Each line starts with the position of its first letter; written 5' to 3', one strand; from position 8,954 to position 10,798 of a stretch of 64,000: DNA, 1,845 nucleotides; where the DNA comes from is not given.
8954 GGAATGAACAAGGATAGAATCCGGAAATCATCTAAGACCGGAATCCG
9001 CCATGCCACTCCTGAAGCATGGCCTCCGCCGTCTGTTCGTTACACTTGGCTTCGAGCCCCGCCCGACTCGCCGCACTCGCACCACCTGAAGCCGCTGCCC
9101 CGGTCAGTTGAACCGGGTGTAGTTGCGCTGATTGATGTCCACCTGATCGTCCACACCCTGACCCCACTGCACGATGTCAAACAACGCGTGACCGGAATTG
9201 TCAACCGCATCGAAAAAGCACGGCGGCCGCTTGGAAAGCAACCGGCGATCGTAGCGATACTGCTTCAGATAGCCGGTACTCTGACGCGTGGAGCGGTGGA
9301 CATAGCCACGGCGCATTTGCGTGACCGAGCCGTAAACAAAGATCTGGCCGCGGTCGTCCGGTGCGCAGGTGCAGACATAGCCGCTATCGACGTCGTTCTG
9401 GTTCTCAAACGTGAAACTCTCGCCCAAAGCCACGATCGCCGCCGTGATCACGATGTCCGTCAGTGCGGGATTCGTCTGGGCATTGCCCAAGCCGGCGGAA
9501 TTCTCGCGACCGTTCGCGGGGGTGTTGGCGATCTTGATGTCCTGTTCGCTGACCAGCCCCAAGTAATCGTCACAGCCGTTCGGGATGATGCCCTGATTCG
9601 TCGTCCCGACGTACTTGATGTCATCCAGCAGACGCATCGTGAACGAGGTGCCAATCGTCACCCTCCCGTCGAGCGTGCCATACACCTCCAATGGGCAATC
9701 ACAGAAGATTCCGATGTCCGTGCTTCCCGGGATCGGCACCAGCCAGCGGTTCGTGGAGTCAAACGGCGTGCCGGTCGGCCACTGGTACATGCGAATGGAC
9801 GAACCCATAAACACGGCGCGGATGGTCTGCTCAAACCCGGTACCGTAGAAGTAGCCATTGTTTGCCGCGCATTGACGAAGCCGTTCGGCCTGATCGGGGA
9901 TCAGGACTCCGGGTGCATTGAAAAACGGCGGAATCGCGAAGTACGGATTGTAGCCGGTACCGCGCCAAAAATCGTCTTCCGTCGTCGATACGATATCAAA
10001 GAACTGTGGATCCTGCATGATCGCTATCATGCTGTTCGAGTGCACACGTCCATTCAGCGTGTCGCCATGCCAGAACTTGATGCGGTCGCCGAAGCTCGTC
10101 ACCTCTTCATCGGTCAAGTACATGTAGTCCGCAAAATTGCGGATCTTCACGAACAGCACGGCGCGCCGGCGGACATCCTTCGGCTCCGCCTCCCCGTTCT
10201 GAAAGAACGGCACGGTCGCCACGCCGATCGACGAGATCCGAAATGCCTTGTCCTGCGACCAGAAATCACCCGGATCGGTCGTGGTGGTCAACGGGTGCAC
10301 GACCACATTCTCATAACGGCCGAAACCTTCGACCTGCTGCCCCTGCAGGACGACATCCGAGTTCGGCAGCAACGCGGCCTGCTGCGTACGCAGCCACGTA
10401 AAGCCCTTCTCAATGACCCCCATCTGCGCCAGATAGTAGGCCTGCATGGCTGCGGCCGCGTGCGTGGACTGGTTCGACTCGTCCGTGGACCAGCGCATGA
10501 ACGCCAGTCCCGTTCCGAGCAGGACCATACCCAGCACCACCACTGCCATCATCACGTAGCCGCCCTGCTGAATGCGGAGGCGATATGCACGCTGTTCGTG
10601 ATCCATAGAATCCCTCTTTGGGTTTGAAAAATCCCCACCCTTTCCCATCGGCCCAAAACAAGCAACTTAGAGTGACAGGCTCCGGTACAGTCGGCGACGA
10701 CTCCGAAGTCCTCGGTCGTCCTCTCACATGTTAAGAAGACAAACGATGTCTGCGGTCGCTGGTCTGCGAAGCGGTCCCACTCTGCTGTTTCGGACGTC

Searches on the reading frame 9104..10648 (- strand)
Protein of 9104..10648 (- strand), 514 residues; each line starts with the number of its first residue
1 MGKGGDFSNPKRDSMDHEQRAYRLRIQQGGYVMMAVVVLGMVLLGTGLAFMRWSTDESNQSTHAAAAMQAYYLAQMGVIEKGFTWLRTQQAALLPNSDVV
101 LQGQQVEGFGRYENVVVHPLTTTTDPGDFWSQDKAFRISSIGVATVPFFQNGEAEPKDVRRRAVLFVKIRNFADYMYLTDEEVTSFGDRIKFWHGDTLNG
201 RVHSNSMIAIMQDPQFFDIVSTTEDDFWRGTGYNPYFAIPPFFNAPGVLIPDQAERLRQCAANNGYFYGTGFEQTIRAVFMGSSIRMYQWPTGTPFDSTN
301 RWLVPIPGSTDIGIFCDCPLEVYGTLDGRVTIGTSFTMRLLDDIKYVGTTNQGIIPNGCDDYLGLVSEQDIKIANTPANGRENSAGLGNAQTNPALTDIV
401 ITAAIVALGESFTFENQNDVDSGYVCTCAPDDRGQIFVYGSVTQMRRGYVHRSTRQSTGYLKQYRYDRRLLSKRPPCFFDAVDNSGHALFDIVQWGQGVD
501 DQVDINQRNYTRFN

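Call 19: search_protein_families(library=pfam, proteins=[window:9104-10648:-], max_evalue=0.00001)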
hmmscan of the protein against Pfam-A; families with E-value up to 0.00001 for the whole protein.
window:9104-10648:- (514 aa): 0 families

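Call 40: search_protein_families(library=pfam, proteins=[window:9104-10648:-], max_evalue=0.01)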
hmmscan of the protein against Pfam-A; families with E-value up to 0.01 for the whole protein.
window:9104-10648:- (514 aa): 1 family
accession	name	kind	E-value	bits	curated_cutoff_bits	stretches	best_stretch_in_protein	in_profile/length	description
PF16241.10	DUF4900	-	0.00092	20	29.4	1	171-218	35-82/89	Domain of unknown function (DUF4900)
